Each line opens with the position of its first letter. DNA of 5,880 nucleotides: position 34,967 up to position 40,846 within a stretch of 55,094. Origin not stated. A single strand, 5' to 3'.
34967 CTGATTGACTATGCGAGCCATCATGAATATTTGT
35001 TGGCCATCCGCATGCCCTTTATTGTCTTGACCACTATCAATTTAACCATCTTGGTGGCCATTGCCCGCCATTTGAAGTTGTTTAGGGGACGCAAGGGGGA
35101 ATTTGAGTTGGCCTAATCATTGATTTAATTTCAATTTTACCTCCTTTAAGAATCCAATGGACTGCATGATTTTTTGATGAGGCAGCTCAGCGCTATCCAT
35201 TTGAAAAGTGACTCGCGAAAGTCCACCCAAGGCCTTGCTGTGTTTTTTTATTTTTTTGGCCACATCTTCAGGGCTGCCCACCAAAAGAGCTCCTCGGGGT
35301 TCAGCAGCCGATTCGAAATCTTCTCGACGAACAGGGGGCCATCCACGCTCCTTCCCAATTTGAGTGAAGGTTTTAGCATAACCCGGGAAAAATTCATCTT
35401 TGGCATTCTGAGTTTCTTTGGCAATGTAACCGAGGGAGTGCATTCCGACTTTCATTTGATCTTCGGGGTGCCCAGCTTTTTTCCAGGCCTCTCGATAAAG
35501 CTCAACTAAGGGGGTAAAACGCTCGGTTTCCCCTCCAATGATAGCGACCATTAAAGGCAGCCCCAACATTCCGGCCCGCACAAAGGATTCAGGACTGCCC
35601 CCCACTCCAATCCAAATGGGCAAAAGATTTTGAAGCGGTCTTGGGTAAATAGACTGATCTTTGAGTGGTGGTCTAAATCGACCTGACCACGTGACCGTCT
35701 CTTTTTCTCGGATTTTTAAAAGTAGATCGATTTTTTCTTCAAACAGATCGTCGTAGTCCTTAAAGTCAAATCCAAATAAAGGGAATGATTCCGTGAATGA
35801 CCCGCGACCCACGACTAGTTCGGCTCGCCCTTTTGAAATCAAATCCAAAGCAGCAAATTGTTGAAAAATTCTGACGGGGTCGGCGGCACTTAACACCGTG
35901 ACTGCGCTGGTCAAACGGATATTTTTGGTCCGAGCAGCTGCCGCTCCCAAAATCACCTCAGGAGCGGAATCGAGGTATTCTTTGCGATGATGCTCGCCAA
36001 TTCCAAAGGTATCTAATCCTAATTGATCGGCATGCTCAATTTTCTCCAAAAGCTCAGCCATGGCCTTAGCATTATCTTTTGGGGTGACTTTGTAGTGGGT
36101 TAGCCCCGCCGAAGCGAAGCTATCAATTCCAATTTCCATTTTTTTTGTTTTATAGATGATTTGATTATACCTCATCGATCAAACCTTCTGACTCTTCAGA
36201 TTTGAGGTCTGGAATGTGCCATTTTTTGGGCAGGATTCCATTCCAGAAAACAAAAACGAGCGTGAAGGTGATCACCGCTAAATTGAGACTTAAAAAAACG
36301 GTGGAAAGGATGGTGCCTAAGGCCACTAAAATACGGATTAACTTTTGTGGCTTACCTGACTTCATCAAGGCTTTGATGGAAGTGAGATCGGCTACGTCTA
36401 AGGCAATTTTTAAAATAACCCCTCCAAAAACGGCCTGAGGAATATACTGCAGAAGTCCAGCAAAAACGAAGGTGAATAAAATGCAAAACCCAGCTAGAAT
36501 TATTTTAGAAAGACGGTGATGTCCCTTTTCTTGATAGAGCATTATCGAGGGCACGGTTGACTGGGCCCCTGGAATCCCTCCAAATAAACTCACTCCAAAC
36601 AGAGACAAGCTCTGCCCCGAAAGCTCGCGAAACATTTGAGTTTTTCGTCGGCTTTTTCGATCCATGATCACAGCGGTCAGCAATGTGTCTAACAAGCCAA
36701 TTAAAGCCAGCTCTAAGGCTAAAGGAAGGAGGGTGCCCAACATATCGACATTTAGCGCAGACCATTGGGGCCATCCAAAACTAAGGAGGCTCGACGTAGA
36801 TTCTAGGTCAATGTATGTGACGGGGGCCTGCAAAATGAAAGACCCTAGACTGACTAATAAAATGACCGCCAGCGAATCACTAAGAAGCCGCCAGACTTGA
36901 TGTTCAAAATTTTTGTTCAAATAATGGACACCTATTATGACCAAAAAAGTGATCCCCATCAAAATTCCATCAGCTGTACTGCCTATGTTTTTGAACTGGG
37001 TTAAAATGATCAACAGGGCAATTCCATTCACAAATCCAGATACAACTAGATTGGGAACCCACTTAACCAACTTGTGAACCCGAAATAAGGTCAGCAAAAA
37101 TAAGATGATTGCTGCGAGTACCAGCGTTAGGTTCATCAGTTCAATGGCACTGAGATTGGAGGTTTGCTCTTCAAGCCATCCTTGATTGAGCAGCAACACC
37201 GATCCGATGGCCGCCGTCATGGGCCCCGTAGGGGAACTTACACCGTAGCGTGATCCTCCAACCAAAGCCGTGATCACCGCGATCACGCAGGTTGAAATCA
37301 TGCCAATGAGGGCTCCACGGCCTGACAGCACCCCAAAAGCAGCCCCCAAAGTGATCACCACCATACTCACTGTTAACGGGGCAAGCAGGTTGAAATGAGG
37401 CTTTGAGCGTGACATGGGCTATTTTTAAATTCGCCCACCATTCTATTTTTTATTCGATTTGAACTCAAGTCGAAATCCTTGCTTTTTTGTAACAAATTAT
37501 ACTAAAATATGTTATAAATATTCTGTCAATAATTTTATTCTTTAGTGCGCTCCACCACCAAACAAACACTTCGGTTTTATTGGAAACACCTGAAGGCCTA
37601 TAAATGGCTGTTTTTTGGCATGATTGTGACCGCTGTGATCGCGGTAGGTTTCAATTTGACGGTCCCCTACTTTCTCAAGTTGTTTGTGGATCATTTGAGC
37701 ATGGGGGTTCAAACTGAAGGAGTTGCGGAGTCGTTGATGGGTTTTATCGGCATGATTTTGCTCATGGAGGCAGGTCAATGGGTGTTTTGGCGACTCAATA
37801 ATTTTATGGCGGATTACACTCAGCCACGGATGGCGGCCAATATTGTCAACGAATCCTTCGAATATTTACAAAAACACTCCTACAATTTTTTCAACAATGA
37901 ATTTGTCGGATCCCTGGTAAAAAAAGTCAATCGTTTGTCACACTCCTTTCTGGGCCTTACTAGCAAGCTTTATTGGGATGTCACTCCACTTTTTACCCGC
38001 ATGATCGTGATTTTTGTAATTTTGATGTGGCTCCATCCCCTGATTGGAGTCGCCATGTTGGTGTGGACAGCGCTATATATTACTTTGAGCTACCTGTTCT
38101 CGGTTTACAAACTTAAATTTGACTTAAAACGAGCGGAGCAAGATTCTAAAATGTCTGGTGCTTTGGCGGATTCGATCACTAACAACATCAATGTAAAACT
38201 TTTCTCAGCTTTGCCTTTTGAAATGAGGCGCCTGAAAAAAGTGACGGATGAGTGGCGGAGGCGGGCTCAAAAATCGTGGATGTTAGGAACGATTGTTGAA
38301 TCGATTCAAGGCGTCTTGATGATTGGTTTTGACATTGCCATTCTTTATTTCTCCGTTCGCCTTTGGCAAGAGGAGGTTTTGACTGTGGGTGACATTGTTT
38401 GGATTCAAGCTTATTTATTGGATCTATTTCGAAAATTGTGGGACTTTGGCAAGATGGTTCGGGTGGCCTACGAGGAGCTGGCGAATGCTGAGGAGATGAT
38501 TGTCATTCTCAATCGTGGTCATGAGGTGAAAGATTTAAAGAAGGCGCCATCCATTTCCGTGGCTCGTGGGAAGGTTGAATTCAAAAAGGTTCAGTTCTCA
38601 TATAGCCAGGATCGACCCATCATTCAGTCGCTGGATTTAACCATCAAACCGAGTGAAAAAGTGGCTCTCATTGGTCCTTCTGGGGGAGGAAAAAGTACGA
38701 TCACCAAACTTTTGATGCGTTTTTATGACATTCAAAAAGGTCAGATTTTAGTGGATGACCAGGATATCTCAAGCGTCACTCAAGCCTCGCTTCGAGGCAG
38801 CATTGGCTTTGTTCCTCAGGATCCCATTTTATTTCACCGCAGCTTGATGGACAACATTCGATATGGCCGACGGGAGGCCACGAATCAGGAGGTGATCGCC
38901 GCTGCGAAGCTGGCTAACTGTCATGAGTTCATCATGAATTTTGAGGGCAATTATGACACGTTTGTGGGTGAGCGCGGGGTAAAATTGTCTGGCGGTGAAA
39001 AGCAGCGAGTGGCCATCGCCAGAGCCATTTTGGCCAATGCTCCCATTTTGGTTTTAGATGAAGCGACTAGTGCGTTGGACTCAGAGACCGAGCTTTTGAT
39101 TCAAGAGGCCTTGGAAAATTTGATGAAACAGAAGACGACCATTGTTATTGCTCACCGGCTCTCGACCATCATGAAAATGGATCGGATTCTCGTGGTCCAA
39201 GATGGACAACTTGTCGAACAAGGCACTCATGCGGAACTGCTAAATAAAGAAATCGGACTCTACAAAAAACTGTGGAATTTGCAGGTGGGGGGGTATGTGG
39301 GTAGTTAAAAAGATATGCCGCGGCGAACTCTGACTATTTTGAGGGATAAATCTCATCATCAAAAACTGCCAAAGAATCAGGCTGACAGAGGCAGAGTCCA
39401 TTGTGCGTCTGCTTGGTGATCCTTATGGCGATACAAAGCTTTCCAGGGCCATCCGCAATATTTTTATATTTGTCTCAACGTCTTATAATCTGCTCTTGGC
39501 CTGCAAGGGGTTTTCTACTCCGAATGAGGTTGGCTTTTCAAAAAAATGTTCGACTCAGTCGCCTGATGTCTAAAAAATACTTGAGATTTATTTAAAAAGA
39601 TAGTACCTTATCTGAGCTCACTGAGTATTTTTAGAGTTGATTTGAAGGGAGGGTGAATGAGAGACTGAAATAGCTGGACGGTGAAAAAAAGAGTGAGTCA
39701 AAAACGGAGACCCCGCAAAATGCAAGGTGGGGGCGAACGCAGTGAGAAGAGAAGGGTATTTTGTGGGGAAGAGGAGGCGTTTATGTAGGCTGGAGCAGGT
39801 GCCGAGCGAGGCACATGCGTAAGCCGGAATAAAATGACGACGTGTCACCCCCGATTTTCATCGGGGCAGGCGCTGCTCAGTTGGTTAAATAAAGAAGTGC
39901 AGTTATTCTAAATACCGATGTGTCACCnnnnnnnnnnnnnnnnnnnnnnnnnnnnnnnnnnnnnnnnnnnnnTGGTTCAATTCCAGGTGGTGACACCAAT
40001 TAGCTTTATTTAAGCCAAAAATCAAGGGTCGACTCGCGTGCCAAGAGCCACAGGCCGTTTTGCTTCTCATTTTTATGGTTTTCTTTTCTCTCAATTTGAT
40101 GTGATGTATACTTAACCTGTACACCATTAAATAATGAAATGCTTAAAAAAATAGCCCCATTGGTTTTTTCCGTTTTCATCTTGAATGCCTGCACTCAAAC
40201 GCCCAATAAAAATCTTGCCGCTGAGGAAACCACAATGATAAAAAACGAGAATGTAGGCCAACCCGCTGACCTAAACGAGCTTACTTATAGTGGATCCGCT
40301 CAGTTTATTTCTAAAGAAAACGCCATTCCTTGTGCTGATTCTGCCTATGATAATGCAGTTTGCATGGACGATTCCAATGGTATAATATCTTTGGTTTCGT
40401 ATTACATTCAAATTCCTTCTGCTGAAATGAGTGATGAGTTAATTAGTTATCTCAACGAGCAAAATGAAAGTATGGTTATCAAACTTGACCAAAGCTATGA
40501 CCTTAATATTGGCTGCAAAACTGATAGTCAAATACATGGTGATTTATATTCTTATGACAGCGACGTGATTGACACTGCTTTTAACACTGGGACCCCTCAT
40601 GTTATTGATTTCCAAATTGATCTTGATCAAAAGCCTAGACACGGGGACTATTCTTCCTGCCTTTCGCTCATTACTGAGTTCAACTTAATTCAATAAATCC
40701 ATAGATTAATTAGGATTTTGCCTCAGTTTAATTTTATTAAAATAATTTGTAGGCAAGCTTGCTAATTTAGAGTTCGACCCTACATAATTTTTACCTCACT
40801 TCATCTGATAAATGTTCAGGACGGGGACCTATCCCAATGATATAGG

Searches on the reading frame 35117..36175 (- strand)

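Call 45: search_protein_families(library=pfam, proteins=[window:35117-36175:-], max_evalue=0.01)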
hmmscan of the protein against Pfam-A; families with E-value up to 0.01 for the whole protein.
window:35117-36175:- (352 aa): 1 family
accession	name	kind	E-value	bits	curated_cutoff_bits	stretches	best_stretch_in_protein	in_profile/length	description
PF00296.26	Bac_luciferase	-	7.9e-56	190.1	27.9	1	32-311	13-306/314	Luciferase-like monooxygenase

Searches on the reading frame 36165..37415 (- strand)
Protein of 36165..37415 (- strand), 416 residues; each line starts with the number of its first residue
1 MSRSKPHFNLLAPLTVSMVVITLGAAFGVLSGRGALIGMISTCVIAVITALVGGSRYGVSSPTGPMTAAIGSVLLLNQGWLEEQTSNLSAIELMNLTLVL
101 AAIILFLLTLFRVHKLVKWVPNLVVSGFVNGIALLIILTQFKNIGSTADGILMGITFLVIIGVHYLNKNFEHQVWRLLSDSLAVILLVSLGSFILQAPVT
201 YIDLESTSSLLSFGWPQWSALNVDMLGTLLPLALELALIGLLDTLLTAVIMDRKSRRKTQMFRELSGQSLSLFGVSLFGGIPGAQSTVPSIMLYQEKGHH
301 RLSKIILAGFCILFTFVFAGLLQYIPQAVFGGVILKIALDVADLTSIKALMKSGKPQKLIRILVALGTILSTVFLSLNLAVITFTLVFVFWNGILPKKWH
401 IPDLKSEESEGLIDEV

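Call 45: search_protein_families(library=pfam, proteins=[window:36165-37415:-], max_evalue=0.01)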
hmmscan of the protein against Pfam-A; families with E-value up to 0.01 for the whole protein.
window:36165-37415:- (416 aa): 2 families
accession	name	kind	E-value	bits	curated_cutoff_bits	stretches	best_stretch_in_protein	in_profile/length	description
PF00916.26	Sulfate_transp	-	1.1e-37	130.1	23.2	2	149-355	164-371/380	Sulfate permease family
PF16983.11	MFS_MOT1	-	0.0069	17.2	30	1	228-339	13-109/111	Molybdate transporter of MFS superfamily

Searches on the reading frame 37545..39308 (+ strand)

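Call 45: search_protein_families(library=pfam, proteins=[window:37545-39308:+], max_evalue=0.01)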
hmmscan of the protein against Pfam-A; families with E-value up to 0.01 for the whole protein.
window:37545-39308:+ (587 aa): 5 families
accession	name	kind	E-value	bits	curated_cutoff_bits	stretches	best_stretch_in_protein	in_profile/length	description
PF00005.33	ABC_tran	-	4.2e-31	108.8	25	1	361-509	2-137/137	ABC transporter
PF00664.28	ABC_membrane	-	8.5e-22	78.6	28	1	25-292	3-268/274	ABC transporter transmembrane region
PF02463.25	SMC_N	-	8.2e-09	35.6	40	1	425-552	135-212/220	RecF/RecN/SMC N terminal domain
PF03193.22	RsgA_GTPase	-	0.0019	18.5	30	1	317-401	55-137/174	RsgA GTPase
PF13401.12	AAA_22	-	0.0025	18.6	27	0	374-525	9-103/130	AAA domain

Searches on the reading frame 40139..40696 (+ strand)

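Call 45: search_protein_families(library=pfam, proteins=[window:40139-40696:+], max_evalue=0.01)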
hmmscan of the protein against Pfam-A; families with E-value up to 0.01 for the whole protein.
window:40139-40696:+ (185 aa): 0 families

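Call 81: search_protein_families(library=ncbifam, proteins=[window:40139-40696:+], max_evalue=0.01)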
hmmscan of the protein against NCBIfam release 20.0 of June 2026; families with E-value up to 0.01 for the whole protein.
window:40139-40696:+ (185 aa): 1 family
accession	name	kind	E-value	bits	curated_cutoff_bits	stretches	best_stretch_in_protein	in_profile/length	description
NF046096.1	ABUW_2363_fam_LP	equivalog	0.0075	15.5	300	0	2-56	3-58/299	ABUW_2363 family tetratricopeptide repeat lipoprotein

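Call 92: search_protein_families(library=phrogs, proteins=[window:40139-40696:+], max_evalue=0.01)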
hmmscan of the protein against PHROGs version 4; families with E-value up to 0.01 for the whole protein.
window:40139-40696:+ (185 aa): 1 family
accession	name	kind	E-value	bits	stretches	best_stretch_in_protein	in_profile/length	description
phrog_17892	-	unknown function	0.0039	18.4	0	4-41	4-43/108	-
